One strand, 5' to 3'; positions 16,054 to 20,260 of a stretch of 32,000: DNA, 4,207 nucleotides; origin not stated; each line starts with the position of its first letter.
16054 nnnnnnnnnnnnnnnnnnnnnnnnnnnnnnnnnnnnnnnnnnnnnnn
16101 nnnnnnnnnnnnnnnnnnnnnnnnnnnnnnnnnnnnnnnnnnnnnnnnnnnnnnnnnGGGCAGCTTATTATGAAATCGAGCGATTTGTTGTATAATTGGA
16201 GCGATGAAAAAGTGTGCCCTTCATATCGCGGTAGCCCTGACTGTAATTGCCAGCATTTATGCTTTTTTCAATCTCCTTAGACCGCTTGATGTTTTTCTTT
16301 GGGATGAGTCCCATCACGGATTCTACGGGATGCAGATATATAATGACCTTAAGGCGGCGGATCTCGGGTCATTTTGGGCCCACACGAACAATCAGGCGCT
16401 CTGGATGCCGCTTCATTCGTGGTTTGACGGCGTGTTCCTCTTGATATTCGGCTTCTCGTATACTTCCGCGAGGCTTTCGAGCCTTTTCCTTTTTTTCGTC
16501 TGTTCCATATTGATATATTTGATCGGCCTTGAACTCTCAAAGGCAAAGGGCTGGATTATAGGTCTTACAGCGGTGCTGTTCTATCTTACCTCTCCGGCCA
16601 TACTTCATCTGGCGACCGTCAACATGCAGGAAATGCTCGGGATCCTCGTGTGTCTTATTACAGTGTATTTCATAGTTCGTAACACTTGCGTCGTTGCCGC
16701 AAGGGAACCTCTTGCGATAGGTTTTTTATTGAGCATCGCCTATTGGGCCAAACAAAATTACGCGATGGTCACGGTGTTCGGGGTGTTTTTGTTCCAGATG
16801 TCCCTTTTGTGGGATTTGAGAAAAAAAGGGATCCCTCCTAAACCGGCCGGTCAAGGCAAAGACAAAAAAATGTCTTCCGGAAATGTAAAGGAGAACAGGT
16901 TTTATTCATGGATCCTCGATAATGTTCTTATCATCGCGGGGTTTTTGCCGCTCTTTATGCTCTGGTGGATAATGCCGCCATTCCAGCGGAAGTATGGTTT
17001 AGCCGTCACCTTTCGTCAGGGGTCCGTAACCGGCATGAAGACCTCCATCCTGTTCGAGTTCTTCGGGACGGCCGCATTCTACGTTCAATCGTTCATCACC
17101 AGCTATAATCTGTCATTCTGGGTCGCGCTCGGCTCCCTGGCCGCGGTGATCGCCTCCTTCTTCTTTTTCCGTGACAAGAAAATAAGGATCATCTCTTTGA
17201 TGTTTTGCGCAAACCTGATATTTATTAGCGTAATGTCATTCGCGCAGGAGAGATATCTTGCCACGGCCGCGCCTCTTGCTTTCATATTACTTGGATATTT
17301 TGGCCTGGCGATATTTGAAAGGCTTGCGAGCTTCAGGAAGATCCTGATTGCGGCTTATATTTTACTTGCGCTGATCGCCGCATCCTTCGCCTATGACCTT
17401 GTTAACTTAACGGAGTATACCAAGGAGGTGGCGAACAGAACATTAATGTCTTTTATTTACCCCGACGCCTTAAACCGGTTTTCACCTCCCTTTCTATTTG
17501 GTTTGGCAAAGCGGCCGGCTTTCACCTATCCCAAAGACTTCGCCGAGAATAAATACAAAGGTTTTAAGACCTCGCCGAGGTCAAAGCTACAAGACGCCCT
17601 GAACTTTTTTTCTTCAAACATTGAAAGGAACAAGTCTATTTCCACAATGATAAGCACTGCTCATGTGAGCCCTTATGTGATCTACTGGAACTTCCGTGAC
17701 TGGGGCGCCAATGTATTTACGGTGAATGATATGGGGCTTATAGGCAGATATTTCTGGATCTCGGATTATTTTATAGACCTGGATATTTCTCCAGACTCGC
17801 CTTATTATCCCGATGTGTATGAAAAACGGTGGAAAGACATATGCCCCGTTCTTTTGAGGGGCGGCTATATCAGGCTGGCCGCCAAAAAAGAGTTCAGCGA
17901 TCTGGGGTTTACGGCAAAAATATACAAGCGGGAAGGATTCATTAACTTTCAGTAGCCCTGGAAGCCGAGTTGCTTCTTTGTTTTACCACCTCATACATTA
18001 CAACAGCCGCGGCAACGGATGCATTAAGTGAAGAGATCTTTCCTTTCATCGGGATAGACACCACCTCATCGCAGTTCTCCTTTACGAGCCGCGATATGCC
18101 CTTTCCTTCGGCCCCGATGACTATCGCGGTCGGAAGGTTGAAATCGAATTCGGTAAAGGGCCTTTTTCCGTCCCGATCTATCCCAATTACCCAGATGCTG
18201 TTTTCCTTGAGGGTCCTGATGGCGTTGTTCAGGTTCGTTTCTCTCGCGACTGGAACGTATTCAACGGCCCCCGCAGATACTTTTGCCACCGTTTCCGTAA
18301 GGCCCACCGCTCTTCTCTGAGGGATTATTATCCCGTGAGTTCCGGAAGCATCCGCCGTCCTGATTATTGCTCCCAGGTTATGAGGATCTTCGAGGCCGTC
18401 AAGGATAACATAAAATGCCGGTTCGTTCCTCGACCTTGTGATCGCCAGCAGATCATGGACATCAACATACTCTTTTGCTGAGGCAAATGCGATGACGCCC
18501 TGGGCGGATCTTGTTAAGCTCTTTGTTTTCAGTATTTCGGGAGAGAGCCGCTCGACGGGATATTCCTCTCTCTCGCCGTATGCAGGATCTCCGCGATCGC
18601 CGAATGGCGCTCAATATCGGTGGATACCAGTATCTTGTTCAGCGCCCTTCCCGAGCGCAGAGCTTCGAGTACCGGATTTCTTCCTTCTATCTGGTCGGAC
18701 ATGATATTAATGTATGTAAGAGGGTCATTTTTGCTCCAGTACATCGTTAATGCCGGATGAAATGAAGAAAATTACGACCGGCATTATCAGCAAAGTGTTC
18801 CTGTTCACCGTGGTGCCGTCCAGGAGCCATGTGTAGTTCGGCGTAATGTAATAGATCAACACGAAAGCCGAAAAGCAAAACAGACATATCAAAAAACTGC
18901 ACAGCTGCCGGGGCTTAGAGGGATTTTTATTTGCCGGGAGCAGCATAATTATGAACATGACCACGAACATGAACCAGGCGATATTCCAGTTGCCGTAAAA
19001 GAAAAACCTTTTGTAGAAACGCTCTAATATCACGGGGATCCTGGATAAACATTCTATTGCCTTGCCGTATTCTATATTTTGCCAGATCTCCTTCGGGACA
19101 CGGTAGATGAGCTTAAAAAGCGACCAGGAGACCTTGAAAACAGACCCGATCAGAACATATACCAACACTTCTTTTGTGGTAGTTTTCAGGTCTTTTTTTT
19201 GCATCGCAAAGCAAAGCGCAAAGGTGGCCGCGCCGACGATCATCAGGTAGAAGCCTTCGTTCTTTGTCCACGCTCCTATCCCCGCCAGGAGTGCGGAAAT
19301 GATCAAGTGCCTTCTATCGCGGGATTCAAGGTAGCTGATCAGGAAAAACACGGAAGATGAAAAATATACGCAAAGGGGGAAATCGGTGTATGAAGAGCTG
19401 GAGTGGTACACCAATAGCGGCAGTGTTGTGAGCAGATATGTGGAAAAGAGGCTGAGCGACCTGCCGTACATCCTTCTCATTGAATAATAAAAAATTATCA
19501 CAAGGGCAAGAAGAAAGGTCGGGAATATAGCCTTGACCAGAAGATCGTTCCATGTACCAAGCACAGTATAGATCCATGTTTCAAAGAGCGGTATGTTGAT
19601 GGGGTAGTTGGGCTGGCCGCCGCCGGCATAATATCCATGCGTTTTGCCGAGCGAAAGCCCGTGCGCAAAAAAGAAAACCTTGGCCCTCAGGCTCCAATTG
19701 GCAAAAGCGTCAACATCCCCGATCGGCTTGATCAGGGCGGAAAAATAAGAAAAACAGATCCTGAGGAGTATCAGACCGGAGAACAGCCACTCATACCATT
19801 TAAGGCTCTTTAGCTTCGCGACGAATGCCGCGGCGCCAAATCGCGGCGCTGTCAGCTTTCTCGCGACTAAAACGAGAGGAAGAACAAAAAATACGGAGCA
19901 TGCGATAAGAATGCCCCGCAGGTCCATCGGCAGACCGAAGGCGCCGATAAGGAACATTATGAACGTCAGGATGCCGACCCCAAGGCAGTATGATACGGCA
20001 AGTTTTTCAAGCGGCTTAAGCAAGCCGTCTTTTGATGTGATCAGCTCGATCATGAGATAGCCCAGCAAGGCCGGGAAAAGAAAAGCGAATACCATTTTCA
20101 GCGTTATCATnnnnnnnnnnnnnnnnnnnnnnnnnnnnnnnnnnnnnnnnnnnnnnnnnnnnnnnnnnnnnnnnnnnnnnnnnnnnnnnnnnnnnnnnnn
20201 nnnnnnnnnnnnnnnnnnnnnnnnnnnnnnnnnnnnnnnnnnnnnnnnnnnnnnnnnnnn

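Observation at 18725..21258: Unrecognised exported/2-TM protein coupled to a GT-C enzyme (module copy A)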

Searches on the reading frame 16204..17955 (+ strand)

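Call 6: search_protein_families(library=pfam, proteins=[window:16204-17955:+], max_evalue=0.1)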
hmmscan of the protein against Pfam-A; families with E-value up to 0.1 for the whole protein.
window:16204-17955:+ (583 aa): 1 family
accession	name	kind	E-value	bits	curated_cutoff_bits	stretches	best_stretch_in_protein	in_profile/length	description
PF13231.12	PMT_2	-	1.5e-06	28.9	26.1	1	69-197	4-130/160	Dolichyl-phosphate-mannose-protein mannosyltransferase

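Call 8: search_protein_families(library=ncbifam, proteins=[window:16204-17955:+], max_evalue=0.01)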
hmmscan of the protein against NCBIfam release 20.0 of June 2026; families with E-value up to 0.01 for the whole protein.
window:16204-17955:+ (583 aa): 0 families

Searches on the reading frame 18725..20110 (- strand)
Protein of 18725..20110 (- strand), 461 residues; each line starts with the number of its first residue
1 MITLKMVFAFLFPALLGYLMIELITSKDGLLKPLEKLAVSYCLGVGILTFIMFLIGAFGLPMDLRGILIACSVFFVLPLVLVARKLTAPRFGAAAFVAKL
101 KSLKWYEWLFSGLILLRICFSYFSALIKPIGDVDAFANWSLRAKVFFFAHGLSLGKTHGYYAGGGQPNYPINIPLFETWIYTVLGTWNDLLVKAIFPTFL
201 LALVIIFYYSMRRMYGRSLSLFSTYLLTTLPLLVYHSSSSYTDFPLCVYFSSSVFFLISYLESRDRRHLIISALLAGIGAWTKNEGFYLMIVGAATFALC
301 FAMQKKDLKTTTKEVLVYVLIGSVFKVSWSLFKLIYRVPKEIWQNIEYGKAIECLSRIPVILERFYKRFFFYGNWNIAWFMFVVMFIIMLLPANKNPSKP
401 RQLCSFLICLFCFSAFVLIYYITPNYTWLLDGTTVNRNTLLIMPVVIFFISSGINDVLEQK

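Call 6: search_protein_families(library=pfam, proteins=[window:18725-20110:-], max_evalue=0.1)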
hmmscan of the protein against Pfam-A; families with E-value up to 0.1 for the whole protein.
window:18725-20110:- (461 aa): 1 family
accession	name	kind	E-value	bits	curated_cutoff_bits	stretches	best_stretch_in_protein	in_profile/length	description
PF13231.12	PMT_2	-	6e-10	40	26.1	1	192-329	22-160/160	Dolichyl-phosphate-mannose-protein mannosyltransferase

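Call 8: search_protein_families(library=ncbifam, proteins=[window:18725-20110:-], max_evalue=0.01)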
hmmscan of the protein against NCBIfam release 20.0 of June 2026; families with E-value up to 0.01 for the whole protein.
window:18725-20110:- (461 aa): 1 family
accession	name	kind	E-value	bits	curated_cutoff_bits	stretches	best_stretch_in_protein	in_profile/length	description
TIGR03663.1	TIGR03663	subfamily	0.00016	20.8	126.25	1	176-429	58-320/435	flippase activity-associated protein Agl23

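Call 40: search_solved_structures(query=window:18725-20110:-, max_evalue=10, show_alignments=1)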
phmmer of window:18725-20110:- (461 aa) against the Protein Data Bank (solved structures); distinct sequences matched with E-value up to 10: 0.

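Call 73: find_related_loci(query=A4, collection=metagenome_contigs, flank=3000)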
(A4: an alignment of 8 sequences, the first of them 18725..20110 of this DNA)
Query A4 (461 aa) in metagenome_contigs; peptide patterns used: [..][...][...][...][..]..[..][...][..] (x = any residue, [..] = any of these).
64 stretches matched a pattern; 23 encode a relative of the query (tblastn E <= 1e-3); 23 distinct loci.
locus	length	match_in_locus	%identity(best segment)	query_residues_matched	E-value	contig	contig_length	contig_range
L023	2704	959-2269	50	16-459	1e-143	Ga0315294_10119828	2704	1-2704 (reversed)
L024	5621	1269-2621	46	4-460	4e-122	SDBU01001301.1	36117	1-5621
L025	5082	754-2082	45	13-461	3e-116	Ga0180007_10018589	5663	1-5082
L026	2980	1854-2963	50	16-388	3e-117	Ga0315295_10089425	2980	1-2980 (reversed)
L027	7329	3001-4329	43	12-454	3e-106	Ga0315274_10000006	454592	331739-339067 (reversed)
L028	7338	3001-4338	42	5-458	9e-102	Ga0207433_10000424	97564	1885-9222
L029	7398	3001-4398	42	1-461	4e-97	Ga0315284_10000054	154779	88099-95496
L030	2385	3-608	51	253-458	6e-63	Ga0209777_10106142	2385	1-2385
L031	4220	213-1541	28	15-459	4e-47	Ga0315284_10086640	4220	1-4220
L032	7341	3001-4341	28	1-450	8e-45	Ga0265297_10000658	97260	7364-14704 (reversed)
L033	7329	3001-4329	28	16-459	6e-44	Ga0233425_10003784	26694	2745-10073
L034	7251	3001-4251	29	31-451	2e-42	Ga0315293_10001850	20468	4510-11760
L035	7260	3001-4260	28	34-457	9e-42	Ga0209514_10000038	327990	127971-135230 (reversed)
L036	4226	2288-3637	28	9-459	4e-42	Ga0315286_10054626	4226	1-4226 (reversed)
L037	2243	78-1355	29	41-461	8e-41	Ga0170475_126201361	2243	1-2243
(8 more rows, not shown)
